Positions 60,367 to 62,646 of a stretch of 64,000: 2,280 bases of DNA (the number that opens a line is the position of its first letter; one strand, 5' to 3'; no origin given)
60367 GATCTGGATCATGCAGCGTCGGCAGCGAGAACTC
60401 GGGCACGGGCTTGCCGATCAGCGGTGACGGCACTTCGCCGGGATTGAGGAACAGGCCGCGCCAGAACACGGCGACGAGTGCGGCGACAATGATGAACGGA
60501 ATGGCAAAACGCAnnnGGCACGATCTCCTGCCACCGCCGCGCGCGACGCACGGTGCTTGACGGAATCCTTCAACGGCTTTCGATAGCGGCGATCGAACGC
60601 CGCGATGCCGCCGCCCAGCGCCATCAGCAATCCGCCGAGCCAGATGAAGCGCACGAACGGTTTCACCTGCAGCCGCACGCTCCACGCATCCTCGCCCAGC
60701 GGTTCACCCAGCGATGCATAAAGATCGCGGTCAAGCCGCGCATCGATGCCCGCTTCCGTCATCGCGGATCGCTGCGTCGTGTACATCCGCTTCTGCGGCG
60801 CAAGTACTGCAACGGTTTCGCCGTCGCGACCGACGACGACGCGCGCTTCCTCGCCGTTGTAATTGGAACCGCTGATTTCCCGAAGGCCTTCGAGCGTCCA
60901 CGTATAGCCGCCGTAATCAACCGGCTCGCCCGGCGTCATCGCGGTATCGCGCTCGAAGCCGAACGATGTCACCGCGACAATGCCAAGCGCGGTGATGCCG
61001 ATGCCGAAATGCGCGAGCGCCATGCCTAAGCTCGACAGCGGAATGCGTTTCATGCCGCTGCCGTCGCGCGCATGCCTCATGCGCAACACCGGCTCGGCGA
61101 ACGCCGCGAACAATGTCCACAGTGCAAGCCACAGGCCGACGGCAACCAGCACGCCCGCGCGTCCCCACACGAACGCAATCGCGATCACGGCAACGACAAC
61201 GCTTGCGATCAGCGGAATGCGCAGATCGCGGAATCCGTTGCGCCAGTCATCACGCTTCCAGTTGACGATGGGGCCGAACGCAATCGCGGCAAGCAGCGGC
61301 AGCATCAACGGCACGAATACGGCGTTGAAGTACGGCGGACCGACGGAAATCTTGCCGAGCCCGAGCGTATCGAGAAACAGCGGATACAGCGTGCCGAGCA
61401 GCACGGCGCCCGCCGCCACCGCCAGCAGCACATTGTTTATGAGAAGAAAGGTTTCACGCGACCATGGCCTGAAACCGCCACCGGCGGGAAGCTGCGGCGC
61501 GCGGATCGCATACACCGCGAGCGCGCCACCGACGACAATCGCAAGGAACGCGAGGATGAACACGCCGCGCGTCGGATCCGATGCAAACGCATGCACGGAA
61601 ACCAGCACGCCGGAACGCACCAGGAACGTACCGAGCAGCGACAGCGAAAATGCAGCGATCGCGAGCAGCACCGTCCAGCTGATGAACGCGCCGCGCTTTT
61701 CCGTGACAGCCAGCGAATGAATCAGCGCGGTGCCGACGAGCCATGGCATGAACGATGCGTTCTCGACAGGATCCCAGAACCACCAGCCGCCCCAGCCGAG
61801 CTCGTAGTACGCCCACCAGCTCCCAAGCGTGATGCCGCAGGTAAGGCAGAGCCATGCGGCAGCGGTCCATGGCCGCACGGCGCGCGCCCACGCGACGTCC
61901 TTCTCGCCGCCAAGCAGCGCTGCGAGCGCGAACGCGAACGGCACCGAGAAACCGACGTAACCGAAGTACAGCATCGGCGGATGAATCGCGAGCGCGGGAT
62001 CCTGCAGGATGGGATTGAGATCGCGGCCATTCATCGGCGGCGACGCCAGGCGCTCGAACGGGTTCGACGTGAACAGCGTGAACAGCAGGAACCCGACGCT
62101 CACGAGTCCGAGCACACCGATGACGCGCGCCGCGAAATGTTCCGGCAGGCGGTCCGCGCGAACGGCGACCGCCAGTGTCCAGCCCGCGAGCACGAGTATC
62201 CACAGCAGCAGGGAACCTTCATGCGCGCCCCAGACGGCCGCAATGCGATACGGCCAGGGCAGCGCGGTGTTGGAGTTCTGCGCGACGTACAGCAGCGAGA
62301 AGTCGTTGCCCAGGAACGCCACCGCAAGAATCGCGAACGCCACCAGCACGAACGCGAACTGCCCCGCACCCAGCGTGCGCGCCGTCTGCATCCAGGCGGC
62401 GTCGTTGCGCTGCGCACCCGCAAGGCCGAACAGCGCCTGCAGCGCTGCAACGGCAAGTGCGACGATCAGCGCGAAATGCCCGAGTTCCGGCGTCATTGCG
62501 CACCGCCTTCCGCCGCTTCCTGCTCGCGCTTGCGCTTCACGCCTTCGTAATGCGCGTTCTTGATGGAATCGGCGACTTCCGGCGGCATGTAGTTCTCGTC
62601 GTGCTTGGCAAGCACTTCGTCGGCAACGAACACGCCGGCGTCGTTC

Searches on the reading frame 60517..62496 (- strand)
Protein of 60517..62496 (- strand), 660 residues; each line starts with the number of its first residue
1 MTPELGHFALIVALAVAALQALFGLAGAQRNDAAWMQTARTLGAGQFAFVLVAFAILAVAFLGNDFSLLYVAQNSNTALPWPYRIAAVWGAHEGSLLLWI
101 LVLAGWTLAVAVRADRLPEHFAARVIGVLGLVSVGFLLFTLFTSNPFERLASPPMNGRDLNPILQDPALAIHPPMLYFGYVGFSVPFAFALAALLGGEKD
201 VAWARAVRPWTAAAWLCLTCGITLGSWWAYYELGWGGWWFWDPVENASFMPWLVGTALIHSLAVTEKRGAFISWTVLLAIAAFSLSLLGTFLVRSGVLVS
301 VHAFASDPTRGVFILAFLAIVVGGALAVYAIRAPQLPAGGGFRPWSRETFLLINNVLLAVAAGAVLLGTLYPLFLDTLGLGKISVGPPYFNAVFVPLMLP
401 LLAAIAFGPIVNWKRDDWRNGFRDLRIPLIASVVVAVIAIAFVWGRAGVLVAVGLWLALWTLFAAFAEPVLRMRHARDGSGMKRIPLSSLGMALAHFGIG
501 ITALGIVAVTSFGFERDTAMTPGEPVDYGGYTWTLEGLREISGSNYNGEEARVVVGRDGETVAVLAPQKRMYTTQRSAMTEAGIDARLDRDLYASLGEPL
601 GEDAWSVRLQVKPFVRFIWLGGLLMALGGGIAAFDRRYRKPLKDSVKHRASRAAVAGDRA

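Call 93: search_protein_families(library=pfam, proteins=[window:60517-62496:-], max_evalue=0.00001)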
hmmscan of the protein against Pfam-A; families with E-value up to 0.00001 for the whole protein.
window:60517-62496:- (660 aa): 2 families
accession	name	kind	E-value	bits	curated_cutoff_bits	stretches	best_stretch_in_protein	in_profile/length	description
PF16327.10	CcmF_C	-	3.8e-120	401.4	28.7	1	315-636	1-323/323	Cytochrome c-type biogenesis protein CcmF C-terminal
PF01578.25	Cytochrom_C_asm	-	5.3e-51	173.7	29.9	1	89-295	1-206/212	Cytochrome C assembly protein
